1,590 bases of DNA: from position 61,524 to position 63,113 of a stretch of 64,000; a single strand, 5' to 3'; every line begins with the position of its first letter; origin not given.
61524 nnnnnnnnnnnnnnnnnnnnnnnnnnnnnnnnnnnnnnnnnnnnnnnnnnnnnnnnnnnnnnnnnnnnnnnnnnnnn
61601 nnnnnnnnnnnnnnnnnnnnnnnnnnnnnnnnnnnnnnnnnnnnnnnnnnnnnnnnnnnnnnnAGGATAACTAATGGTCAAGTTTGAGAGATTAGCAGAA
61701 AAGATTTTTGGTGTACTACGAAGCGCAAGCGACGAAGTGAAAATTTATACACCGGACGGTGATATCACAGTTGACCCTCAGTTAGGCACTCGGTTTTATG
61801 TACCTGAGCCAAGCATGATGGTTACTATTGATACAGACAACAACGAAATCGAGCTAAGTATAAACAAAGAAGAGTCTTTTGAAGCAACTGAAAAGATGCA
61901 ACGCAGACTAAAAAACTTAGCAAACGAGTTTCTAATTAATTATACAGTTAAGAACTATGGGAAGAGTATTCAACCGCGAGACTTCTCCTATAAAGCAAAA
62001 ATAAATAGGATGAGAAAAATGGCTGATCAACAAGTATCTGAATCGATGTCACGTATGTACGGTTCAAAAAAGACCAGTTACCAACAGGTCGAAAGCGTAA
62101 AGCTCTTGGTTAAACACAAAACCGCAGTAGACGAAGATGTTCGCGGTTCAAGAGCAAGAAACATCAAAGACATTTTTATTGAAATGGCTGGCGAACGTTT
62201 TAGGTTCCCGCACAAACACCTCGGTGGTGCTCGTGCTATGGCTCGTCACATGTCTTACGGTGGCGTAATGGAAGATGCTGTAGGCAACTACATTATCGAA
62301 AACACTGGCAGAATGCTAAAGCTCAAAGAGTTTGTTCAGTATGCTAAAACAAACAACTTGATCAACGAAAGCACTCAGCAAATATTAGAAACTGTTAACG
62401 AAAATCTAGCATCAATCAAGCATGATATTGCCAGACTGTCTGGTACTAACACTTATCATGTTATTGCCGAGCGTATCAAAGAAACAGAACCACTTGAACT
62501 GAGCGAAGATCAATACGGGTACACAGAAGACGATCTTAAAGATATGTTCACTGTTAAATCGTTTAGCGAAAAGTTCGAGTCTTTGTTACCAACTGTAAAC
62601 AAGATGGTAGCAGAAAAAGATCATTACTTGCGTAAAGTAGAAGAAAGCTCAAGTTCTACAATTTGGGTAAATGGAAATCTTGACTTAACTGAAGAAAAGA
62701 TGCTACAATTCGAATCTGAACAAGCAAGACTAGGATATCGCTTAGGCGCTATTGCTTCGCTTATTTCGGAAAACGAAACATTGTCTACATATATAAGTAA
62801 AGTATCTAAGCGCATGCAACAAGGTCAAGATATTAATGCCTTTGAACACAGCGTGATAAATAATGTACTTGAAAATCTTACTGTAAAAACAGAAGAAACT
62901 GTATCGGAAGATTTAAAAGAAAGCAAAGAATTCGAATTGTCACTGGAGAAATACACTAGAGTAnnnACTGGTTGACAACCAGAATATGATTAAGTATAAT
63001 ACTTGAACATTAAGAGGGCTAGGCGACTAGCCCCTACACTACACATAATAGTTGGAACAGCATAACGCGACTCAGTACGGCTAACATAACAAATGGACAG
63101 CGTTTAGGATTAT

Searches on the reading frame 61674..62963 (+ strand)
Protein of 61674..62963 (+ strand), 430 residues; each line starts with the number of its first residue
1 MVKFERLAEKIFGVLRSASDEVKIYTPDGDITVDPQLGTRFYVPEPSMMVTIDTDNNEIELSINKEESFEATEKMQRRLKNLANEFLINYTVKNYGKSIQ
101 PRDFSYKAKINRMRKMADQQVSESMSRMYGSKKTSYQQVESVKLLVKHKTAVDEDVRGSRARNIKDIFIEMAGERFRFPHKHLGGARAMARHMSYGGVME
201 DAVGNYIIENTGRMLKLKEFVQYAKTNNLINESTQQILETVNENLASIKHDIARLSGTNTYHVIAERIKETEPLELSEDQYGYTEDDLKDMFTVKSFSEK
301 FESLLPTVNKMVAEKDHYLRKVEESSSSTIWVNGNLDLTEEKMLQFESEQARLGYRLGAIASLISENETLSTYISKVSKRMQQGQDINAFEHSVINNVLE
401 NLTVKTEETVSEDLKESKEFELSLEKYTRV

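Call 15: search_protein_families(library=pfam, proteins=[window:61674-62963:+], max_evalue=0.01)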
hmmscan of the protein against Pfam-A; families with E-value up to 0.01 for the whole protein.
window:61674-62963:+ (430 aa): 0 families

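Call 68: find_encoding_contigs(protein=window:61674-62963:+, flank=10000, max_places=3)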
Protein window:61674-62963:+ (430 aa): 4 contigs read that carry it; 2 places shown.
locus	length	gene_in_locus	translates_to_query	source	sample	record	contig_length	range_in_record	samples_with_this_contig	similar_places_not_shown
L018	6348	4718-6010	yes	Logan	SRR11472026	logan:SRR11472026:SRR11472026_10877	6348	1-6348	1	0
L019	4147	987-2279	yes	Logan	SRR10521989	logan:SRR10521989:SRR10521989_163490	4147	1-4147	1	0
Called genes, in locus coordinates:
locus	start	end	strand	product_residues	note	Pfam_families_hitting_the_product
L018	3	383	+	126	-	?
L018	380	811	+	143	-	PF08722:Tn7_TnsA-like_N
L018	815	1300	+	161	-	-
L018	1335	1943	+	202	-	-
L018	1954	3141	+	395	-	-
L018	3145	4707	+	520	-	PF03237:Terminase_6N, PF17289:Terminase_6C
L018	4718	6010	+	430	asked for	-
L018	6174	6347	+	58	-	?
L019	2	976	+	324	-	?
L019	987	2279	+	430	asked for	-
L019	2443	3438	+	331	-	-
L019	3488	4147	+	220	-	?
